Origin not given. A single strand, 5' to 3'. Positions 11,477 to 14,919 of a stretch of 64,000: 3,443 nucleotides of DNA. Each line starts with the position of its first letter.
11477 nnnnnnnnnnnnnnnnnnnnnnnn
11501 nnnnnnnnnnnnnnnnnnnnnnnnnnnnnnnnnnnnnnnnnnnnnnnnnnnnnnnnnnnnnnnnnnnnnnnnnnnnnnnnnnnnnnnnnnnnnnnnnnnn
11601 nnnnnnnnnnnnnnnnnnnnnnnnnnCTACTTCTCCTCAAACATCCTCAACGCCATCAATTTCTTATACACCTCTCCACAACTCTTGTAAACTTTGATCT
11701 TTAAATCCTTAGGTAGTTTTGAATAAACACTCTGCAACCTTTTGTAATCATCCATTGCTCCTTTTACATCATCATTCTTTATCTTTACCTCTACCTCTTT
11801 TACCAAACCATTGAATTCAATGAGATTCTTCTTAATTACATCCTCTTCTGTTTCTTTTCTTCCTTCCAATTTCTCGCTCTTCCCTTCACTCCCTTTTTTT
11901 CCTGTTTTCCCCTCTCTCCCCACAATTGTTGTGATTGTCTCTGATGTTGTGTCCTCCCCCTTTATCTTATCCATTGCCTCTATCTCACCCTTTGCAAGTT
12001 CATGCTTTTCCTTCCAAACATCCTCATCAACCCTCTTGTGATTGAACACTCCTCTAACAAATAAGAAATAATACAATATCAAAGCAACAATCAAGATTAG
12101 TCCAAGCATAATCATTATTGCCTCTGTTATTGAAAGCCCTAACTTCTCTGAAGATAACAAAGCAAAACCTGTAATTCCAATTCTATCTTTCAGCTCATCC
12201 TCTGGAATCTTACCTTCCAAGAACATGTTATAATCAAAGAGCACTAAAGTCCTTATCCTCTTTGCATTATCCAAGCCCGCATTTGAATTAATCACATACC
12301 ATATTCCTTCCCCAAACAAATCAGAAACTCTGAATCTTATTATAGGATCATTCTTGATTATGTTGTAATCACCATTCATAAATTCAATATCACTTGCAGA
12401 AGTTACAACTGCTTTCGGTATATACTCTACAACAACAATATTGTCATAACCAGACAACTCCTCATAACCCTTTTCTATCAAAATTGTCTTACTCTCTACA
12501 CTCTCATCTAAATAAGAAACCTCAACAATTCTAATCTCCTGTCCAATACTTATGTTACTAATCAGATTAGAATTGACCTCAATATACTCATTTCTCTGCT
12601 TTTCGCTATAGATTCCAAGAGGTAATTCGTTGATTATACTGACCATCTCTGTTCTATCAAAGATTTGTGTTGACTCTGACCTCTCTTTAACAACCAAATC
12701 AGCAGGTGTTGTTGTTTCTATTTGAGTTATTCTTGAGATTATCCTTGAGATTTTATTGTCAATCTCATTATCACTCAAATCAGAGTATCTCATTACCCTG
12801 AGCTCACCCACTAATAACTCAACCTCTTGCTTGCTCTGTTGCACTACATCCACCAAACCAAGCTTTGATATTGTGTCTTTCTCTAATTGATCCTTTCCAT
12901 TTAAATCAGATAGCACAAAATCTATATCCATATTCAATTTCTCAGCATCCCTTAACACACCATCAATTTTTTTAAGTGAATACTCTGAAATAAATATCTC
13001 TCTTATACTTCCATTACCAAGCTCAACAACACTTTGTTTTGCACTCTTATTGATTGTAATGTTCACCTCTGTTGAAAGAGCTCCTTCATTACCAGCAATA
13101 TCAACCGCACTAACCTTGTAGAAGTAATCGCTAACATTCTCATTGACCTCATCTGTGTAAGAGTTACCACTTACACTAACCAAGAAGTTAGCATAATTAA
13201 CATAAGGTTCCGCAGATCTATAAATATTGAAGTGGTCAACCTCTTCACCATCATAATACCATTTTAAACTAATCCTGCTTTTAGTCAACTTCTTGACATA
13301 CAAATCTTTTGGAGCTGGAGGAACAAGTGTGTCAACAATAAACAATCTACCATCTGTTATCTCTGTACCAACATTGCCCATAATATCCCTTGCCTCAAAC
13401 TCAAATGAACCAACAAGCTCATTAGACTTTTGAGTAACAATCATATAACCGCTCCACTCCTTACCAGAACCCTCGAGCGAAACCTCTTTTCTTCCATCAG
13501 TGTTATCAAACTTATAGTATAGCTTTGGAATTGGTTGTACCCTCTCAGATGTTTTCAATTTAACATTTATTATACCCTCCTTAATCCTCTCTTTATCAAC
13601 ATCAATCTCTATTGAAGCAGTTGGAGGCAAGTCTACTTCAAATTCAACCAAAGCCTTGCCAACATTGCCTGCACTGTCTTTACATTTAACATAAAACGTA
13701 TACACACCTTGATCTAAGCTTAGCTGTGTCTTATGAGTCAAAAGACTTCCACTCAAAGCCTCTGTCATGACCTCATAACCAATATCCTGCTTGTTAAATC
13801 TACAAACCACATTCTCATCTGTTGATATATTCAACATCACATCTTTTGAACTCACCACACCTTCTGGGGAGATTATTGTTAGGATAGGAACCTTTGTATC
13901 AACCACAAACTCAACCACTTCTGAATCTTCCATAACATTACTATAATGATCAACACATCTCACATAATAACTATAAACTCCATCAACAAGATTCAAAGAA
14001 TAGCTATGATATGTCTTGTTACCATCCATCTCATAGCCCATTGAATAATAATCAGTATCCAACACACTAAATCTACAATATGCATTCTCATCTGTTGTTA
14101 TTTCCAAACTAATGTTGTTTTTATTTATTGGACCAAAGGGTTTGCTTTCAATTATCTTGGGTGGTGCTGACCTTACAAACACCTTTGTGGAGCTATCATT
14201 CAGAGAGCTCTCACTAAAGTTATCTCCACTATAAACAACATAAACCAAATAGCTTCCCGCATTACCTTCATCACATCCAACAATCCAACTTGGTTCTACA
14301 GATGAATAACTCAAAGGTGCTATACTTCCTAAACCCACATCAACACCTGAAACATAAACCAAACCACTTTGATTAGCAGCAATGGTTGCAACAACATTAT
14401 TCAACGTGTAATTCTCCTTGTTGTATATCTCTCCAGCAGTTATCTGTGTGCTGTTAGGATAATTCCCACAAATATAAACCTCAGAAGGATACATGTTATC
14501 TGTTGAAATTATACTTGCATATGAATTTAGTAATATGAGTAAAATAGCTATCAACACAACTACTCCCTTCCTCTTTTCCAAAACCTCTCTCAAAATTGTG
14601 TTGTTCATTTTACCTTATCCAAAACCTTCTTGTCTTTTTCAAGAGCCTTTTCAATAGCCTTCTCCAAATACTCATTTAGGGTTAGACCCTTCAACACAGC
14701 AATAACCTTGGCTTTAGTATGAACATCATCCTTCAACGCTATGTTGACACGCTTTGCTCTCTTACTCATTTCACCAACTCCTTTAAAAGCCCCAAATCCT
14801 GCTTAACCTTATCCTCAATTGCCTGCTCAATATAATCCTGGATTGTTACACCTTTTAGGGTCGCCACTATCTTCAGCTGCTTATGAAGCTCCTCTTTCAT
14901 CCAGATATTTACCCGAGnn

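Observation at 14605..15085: Three tandem, translationally coupled ribbon-helix-helix genes head the giant-1 operon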

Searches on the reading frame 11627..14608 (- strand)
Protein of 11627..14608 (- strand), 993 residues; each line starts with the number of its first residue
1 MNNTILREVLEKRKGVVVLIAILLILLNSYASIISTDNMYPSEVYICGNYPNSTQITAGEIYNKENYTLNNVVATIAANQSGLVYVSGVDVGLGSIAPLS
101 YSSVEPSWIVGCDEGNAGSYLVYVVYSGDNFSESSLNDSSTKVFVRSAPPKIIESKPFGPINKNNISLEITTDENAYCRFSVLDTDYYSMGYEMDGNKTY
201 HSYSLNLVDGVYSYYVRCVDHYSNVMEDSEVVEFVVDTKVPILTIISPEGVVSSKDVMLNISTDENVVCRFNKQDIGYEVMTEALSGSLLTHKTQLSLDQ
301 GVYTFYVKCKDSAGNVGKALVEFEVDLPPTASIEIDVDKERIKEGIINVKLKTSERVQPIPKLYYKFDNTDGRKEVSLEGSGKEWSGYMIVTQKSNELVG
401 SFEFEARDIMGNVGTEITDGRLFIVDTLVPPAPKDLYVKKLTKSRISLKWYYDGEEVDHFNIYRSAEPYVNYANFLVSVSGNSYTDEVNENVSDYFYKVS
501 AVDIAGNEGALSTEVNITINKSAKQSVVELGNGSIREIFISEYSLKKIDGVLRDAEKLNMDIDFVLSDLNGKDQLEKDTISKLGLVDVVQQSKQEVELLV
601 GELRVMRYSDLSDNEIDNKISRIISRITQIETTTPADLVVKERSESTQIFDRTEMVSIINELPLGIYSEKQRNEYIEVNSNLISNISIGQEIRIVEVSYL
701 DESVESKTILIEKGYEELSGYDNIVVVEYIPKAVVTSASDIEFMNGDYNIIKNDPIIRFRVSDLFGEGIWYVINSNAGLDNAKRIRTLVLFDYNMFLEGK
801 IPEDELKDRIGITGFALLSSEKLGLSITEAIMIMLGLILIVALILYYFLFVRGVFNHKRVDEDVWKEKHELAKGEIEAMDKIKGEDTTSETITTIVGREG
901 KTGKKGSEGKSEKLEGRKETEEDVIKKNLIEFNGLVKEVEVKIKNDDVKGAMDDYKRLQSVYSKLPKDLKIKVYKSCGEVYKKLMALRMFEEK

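Call 3: search_protein_families(library=pfam, proteins=[window:11627-14608:-], max_evalue=1)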
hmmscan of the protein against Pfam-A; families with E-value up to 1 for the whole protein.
window:11627-14608:- (993 aa): 3 families
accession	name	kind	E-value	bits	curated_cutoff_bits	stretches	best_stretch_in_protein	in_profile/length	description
PF19077.6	Big_13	-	2e-09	38.3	27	2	270-326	46-101/102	Bacterial Ig-like domain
PF13750.12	Big_3_3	-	0.0076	16.4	27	0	204-258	9-61/157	Bacterial Ig-like domain (group 3)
PF07495.19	Y_Y_Y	-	0.072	13.4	26.6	1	298-315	35-52/65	Y_Y_Y domain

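Call 22: find_related_loci(query=A2, collection=genome_contigs, flank=4000)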
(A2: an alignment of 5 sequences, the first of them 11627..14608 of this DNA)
Query A2 (993 aa) in genome_contigs; peptide patterns used: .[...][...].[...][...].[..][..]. (x = any residue, [..] = any of these).
80 stretches matched a pattern; 3 encode a relative of the query (tblastn E <= 1e-3); 3 distinct loci.
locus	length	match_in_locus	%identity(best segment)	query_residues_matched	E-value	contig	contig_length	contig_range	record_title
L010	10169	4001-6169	29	123-847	7e-82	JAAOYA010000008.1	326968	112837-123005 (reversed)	Candidatus Woesearchaeota archaeon isolate DPANNHV_H1.bin.22 k83_1106585, whole genome shotgun sequence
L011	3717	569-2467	32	161-909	1e-65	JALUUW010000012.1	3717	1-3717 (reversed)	MAG: Candidatus Pacearchaeota archaeon isolate 128-326_metabat1_scaf2bin.051 128-326_scaffold_15498_c1, whole genome sho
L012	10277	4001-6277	27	29-852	1e-70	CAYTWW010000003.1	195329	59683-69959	MAG TPA_asm: uncultured Methanosarcinales archaeon isolate SRP167436_co1_14 genome assembly, contig: NODE_21_length_1953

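Call 41: search_solved_structures(query=A2, max_evalue=0.1)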
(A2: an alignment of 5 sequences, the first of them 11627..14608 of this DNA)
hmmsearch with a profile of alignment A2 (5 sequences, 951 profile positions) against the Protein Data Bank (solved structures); distinct sequences matched with E-value up to 0.1: 12.
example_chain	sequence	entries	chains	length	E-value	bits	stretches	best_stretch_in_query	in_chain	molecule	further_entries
5z06_A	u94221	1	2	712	1e-06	30.4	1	421-506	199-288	BDI_3064 protein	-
3mpc_A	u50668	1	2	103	2.3e-06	29.2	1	437-484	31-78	Fn3-like protein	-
8pn5_A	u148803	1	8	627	1.1e-05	27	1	407-499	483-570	DUF3472 domain-containing protein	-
8pn3_A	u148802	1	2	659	1.1e-05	26.9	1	407-499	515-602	DUF3472 domain-containing protein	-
8pmu_A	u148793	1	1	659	1.1e-05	26.9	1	407-499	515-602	DUF3472 domain-containing protein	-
5g56_A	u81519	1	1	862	6.6e-05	24.4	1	437-484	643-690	CARBOHYDRATE BINDING FAMILY 6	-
8g4l_bm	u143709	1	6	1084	0.0012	20.2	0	410-482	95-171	Titin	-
8q6t_I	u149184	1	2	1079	0.0061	17.9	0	410-482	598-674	Titin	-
3lpw_A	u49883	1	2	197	0.0065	17.8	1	410-482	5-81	A77-A78 domain from Titin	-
2yn3_A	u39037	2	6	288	0.019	16.2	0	189-229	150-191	PUTATIVE INNER MEMBRANE PROTEIN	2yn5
4u3h_A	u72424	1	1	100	0.032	15.5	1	405-490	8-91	FN3con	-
8oty_A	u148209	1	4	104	0.087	14.1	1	410-482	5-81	Titin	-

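Call 43: find_homologous_proteins(query=A2, max_evalue=1e-10)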
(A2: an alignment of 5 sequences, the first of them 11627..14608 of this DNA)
Query A2 (5 sequences) (993 aa, profile of the alignment): 55 proteins with E <= 1e-10 among 8000 candidates.
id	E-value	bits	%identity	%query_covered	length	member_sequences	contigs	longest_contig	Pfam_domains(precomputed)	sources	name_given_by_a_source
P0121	0.0e+0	1546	100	100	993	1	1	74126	PF19077.7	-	-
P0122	0.0e+0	1533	77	100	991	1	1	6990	PF19077.7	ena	-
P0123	6.4e-266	903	45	97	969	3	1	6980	PF19077.7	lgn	-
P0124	3.9e-264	897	49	98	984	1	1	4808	PF19077.7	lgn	-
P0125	5.7e-199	682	32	85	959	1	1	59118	-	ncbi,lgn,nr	ncbi:fibronectin type III domain-containing protein [Candidatus Woesearchaeota archaeon]|nr:fibronec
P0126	4.7e-188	646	31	85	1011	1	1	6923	PF19027.6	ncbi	-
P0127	5.0e-187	642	31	84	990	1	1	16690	PF13750.13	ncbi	-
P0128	1.3e-183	631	31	83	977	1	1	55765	-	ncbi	-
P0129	2.3e-181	623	34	85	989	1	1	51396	-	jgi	jgi:hypothetical protein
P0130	4.6e-178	612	32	81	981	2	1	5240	-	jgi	-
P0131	1.6e-176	607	32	71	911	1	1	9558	-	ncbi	-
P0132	3.3e-170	586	30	86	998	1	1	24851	-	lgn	-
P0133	2.4e-169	584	31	80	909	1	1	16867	PF19077.7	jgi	jgi:hypothetical protein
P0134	6.5e-169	582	30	83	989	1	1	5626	-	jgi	-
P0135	4.3e-155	536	29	80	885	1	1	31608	-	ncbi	-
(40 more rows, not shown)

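Call 67: predict_structure(alignment_id=A5)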
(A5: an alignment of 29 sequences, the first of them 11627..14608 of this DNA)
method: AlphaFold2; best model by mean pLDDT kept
length: 993 residues; sequences in the alignment: 29
mean_pLDDT: 77.7   pTM: 0.38
mean pLDDT of the five models: 77.7, 75.9, 75.7, 75.2, 73.3
residues with pLDDT >= 90: 212; 70-90: 571; 50-70: 112; < 50: 98
segments of 3 or more residues with pLDDT < 50: 521-538, 800-823, 851-860, 880-919
pLDDT, mean of each block of 10 residues (from residue 1): 54 68 60 78 71 81 82 82 71 81 83 66 82 81 75 90 91 90 92 89 92 92 82 91 87 87 92 94 88 91 93 91 90 78 84 88 85 85 89 69 89 87 81 80 80 85 90 91 84 84 85 77 38 46 76 89 87 85 88 91 75 74 89 90 86 81 78 82 82 91 90 73 82 85 84 85 83 87 87 68 38 32 56 79 72 39 62 57 35 32 28 35 71 85 82 85 78 77 76 57
secondary structure, 60 per line:
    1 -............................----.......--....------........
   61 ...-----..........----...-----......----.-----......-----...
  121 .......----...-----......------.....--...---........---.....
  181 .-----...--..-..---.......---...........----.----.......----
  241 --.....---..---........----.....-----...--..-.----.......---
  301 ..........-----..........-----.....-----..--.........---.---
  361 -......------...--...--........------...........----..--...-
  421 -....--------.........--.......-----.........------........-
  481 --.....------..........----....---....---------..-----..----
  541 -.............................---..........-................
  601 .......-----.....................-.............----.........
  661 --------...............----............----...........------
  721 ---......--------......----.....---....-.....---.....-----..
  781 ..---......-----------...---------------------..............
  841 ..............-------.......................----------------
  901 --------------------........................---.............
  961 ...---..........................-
elements in order (helices of 4 or more, strands of 3 or more residues): H2-29 E34-40 E43-46 E53-63 E69-78 E83-85 E91-96 E107-112 E118-127 E132-134 E140-145 E152-156 E159-161 E165-172 E176-181 E200-206 E210-220 E230-236 E243-247 E256-263 E268-272 E291-297 E301-310 E316-325 E331-335 E345-353 E362-367 E374-376 E379-381 E384-391 E398-408 E417-419 E422-425 E434-442 E445-451 E457-465 E475-479 E483-487 E494-503 E508-511 E515-518 H542-570 H574-583 H585-607 H613-633 E635-647 H652-660 H669-683 E688-699 E704-714 E724-729 E741-743 E748-752 E756-759 H761-765 E769-773 H779-782 E786-791 H827-854 H862-884 H921-944 H948-963 H967-992

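Call 70: fold_search(model_id=the predicted structure, library=pdb)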
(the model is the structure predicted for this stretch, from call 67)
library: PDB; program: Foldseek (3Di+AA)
matches with E <= 10: 1725; with E <= 0.001: 632
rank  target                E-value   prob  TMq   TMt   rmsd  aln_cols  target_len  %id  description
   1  4yfd_A                6.4e-19  1.00  0.12  0.20  18.2       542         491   12  Crystal structure PTP delta Ig1-Fn2 in complex with IL-1RAcP (released 2015-05-06)
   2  4yfg_A                6.8e-19  1.00  0.13  0.21  23.2       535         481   12  Crystal structure of PTP delta meA3/meB minus variant Ig1-Fn1 (released 2015-05-06)
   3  4pbx                  2.4e-18  1.00  0.12  0.19  25.8       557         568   11  Crystal structure of the six N-terminal domains of human receptor protein tyrosine phosphatase sigma (released 2014-11-12)
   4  9flw_A                9.0e-16  1.00  0.14  0.22  25.5       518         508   13  CryoEM structure of the fragment-6 (3571-4078) in the grappling hook protein A (GhpA) in the bacterium Aureispira sp.  (released 2024-10-16)
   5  4yh7_A                1.5e-15  1.00  0.12  0.18  19.5       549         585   13  Crystal structure of PTPdelta ectodomain in complex with IL1RAPL1 (released 2015-05-06)
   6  4y61_A                1.6e-15  1.00  0.13  0.29  16.4       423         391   13  Crystal structure of the complex between Slitrk2 LRR1 and PTP delta Ig1-Fn1 (released 2015-06-03)
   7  9ba4_A                2.6e-15  1.00  0.16  0.16  19.1       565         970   12  Full-length cross-linked Contactin 2 (CNTN2) (released 2024-07-17)
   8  8dh9_A                3.2e-15  1.00  0.17  0.27  14.6       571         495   11  Leptin-bound leptin receptor complex-D3-D7 (released 2023-04-19)
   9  7som_D                1.0e-14  1.00  0.15  0.11  37.1       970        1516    8  Ciliary C2 central pair apparatus isolated from Chlamydomonas reinhardtii (released 2022-04-13)
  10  2jll                  1.1e-14  1.00  0.14  0.24  14.2       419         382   10  Crystal structure of NCAM2 IgIV-FN3II (released 2009-11-17)
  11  5xwt_A                1.3e-14  1.00  0.11  0.23  17.9       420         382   12  Crystal structure of PTPdelta Ig1-Fn1 in complex with SALM5 LRR-Ig (released 2018-06-06)
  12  9ijj_O                1.3e-14  1.00  0.14  0.12  28.3       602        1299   10  In situ structure of the central apparatus in mouse sperm axoneme. (released 2025-06-04)
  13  5xwt_C                1.5e-14  1.00  0.12  0.27  17.9       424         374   12  Crystal structure of PTPdelta Ig1-Fn1 in complex with SALM5 LRR-Ig (released 2018-06-06)
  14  9fx2                  1.6e-14  1.00  0.10  0.09  53.0       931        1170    9  Structure of methylamine activated CD109 (released 2025-03-19)
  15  7ceg_A                3.0e-14  1.00  0.14  0.26  15.9       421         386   11  Crystal structure of the complex between mouse PTP delta and neuroligin-3 (released 2021-02-24)
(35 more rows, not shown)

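Call 71: search_protein_families(library=ncbifam, proteins=[window:11627-14608:-], max_evalue=0.1)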
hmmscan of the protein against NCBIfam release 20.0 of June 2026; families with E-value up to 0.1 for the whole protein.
window:11627-14608:- (993 aa): 1 family
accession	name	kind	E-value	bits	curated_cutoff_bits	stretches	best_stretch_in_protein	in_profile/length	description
NF041611.1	exoglucan_CbhB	equivalog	3.8e-09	35.2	1950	2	407-522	773-889/997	exoglucanase CbhB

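Call 72: search_protein_families(library=padloc, proteins=[window:11627-14608:-], max_evalue=0.1)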
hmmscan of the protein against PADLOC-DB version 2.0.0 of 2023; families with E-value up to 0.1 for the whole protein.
window:11627-14608:- (993 aa): 0 families

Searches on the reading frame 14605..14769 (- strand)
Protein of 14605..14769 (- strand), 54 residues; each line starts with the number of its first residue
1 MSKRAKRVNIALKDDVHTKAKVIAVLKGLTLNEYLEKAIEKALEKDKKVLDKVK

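Call 3: search_protein_families(library=pfam, proteins=[window:14605-14769:-], max_evalue=1)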
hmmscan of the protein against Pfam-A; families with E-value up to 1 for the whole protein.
window:14605-14769:- (54 aa): 6 families
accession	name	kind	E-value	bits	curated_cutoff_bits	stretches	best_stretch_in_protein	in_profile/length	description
PF09386.16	ParD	-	0.0026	18.5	27.3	1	7-47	3-44/80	Antitoxin ParD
PF05534.18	HicB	-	0.0078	16.5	21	1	8-39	20-51/51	HicB family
PF09274.16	ParG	-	0.011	16.4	21.4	1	3-43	32-72/76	ParG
PF16427.10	DUF5024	-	0.088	13.6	25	1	7-52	18-64/104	Domain of unknown function (DUF5024)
PF03041.19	Baculo_LEF-2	-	0.09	12.8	25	1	2-30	77-105/184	lef-2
PF24160.1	UVB_sens_C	-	0.1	13.4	20.7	1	3-48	57-103/156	Root UVB sensitive protein, C-terminal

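Call 71: search_protein_families(library=ncbifam, proteins=[window:14605-14769:-], max_evalue=0.1)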
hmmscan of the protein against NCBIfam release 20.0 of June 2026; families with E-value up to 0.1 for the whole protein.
window:14605-14769:- (54 aa): 1 family
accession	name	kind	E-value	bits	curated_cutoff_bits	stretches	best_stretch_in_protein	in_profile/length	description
NF052617.1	slr0373_blue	equivalog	0.058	13.4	100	1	6-49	4-47/113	slr0373 family blue light stress response protein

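Call 72: search_protein_families(library=padloc, proteins=[window:14605-14769:-], max_evalue=0.1)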
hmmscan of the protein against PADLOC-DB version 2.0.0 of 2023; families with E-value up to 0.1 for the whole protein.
window:14605-14769:- (54 aa): 0 families
